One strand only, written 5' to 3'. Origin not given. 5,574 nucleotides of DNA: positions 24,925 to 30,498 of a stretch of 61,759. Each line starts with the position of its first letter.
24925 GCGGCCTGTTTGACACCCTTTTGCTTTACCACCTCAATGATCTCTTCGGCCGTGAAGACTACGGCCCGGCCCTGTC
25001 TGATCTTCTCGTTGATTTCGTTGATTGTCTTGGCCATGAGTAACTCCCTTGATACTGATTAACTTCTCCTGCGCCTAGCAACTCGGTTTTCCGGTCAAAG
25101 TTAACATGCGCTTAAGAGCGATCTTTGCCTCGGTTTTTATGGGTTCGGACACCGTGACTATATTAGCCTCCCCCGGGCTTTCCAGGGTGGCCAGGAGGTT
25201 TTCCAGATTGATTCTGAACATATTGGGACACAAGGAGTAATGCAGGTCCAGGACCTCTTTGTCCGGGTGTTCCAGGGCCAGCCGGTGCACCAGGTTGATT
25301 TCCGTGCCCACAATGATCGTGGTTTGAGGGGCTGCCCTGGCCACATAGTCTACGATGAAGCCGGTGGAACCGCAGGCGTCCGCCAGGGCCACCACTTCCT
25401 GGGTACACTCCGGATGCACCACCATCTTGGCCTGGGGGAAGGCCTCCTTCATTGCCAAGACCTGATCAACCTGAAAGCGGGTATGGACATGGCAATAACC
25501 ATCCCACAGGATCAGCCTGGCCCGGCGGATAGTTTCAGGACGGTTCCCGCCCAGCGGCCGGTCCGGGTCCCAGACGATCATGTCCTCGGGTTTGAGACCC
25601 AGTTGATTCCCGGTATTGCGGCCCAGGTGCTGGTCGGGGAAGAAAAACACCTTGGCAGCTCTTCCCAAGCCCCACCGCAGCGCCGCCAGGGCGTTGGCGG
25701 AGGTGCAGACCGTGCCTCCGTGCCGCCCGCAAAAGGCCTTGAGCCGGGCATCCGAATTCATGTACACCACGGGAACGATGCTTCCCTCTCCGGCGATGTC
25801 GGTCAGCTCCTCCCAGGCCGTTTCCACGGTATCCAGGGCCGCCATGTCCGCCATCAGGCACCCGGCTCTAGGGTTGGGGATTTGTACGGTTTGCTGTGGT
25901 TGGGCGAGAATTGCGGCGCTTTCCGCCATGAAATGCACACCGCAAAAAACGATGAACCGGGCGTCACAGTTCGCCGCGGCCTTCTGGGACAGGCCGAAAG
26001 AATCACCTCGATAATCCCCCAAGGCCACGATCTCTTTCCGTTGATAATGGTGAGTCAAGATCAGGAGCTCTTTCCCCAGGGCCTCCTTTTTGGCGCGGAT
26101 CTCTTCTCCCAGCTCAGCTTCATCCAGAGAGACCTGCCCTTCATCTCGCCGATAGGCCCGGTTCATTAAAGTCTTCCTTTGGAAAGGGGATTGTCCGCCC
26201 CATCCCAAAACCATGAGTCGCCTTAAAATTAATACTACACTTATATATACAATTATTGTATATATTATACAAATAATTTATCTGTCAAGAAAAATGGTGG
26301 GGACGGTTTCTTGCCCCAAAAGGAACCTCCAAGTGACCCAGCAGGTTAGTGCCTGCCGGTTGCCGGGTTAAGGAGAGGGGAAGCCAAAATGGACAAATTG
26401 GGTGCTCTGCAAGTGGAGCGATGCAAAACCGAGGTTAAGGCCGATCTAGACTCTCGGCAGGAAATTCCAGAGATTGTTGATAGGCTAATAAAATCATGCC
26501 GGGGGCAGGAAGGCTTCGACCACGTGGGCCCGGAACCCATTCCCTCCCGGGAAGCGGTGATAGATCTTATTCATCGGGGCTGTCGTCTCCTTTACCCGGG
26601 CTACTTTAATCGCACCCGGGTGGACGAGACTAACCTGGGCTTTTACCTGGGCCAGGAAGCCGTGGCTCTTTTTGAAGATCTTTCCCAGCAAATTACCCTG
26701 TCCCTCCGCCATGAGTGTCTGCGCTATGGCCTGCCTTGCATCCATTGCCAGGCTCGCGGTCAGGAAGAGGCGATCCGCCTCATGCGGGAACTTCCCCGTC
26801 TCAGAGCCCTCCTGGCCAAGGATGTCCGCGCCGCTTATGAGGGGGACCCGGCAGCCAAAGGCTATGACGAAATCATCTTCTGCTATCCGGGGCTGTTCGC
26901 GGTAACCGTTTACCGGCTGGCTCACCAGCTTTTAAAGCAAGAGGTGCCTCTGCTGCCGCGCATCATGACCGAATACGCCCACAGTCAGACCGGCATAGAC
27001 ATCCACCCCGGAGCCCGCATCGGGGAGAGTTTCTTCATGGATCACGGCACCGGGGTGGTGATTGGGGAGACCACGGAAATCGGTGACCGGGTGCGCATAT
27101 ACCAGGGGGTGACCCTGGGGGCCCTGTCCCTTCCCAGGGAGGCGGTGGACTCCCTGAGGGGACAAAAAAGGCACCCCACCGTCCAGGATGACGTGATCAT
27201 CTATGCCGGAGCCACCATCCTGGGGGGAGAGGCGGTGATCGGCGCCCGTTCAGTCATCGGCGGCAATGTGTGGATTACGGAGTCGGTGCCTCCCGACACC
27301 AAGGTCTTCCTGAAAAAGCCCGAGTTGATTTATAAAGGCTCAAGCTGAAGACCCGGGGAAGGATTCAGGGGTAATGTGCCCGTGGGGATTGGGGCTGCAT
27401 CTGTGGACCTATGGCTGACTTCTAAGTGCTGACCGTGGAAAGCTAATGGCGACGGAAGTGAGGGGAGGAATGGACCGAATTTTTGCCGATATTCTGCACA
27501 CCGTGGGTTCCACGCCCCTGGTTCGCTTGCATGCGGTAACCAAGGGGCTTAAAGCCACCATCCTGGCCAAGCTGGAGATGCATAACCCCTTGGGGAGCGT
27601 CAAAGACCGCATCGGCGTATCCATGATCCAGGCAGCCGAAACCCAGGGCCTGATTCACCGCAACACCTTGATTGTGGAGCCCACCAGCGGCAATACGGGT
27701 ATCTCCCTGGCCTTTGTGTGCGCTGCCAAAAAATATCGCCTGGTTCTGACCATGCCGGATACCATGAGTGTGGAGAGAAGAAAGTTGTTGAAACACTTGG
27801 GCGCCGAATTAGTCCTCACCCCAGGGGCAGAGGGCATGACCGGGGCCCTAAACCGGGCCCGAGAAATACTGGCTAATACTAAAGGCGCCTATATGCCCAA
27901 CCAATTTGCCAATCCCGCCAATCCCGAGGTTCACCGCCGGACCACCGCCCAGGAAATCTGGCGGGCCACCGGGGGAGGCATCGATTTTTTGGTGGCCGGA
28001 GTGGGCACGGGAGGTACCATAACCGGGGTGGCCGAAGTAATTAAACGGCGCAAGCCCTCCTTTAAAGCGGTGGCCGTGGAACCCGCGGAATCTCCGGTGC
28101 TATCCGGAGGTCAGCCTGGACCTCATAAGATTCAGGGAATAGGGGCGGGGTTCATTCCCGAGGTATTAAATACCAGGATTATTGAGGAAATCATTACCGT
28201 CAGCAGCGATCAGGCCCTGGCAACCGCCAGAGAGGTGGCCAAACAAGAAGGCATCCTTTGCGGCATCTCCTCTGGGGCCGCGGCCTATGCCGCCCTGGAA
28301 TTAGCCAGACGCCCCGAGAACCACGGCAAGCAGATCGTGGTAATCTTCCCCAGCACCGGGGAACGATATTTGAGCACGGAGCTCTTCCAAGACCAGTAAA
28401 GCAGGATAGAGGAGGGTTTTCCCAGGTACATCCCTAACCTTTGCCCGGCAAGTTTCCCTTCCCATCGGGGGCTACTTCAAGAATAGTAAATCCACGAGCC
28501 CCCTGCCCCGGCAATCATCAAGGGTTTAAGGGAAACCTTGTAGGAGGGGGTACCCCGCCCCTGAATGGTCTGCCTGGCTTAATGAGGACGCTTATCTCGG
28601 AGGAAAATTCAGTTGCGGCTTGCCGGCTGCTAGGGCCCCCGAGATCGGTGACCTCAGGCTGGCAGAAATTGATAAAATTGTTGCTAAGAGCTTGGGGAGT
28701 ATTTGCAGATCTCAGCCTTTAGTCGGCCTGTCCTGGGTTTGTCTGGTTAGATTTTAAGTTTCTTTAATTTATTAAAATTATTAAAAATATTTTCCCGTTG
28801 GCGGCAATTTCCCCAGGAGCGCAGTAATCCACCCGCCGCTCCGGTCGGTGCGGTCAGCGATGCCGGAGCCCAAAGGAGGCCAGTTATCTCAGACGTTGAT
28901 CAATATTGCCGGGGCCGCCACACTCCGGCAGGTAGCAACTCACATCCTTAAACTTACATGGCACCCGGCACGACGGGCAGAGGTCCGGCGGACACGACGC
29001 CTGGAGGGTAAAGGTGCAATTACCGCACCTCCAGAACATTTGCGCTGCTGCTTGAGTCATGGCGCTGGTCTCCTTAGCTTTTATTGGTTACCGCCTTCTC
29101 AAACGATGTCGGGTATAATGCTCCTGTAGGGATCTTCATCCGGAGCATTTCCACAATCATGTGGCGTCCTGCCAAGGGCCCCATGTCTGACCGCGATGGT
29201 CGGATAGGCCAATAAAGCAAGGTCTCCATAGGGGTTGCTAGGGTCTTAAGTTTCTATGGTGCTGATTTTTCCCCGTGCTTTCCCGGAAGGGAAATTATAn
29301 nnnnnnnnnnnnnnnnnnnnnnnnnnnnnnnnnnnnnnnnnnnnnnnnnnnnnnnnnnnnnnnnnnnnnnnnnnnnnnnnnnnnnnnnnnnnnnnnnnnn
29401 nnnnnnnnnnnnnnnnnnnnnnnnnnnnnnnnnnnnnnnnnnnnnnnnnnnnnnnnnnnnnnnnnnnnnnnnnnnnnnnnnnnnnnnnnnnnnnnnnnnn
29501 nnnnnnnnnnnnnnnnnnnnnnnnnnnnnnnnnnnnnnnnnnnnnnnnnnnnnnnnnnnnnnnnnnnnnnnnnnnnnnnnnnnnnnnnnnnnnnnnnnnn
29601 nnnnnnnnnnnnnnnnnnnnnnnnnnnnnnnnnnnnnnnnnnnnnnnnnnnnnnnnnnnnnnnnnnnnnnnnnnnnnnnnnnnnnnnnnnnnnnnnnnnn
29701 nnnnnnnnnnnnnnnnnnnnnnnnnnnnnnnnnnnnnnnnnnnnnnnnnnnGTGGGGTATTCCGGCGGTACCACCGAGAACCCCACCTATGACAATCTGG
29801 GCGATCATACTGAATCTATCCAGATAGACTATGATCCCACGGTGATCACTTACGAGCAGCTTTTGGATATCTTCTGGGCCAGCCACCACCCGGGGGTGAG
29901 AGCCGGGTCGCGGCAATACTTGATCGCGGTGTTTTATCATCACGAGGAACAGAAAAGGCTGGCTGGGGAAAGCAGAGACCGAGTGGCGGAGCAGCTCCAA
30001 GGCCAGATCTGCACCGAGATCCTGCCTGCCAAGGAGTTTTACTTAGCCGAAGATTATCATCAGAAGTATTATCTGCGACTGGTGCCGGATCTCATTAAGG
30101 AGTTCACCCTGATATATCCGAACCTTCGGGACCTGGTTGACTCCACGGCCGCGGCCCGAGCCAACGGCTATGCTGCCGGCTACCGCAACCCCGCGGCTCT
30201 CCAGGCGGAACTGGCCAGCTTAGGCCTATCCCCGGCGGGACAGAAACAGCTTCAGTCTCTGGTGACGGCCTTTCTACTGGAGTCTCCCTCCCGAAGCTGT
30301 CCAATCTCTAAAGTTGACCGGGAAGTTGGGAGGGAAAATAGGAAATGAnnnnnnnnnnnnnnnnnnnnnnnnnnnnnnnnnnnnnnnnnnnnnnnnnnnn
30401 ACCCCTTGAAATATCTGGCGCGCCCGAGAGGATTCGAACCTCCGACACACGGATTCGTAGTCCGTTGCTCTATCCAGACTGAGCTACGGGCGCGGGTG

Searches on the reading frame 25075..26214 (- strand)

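Call 39: search_protein_families(library=pfam, proteins=[window:25075-26214:-], max_evalue=0.0001)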
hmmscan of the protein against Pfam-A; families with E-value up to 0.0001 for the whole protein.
window:25075-26214:- (379 aa): 1 family
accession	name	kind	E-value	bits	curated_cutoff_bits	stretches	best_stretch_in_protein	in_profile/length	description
PF02445.21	NadA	-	6.8e-96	321.3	27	1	38-371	2-294/295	Quinolinate synthetase A protein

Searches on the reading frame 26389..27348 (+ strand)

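Call 23: search_protein_families(library=pfam, proteins=[window:26389-27348:+], max_evalue=0.001)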
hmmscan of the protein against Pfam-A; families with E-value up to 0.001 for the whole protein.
window:26389-27348:+ (319 aa): 1 family
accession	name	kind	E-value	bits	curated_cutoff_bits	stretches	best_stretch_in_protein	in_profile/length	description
PF00132.30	Hexapep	-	8.9e-07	28.8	27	0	220-244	11-35/36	Bacterial transferase hexapeptide (six repeats)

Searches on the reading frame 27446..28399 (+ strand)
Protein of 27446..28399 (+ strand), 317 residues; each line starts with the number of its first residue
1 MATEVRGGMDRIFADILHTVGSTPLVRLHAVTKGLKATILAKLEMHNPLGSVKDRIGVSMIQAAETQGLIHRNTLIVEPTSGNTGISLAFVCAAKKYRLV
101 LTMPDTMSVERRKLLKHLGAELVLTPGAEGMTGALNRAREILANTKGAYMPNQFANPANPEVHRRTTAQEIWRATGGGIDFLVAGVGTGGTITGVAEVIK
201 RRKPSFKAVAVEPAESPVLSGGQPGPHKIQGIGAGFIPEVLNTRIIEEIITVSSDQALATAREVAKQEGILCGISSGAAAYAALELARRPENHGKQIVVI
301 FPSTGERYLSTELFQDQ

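Call 23: search_protein_families(library=pfam, proteins=[window:27446-28399:+], max_evalue=0.001)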
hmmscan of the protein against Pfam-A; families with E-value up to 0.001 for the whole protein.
window:27446-28399:+ (317 aa): 1 family
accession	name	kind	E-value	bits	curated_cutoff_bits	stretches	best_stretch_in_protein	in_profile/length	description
PF00291.31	PALP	-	3.4e-75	253.5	35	1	18-302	3-294/295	Pyridoxal-phosphate dependent enzyme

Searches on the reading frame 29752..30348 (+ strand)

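Call 23: search_protein_families(library=pfam, proteins=[window:29752-30348:+], max_evalue=0.001)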
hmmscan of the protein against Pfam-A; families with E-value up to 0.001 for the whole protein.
window:29752-30348:+ (198 aa): 1 family
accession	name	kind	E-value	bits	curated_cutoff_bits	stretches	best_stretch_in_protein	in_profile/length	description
PF01625.27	PMSR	-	1.4e-29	103.8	23.7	1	2-108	28-145/153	Peptide methionine sulfoxide reductase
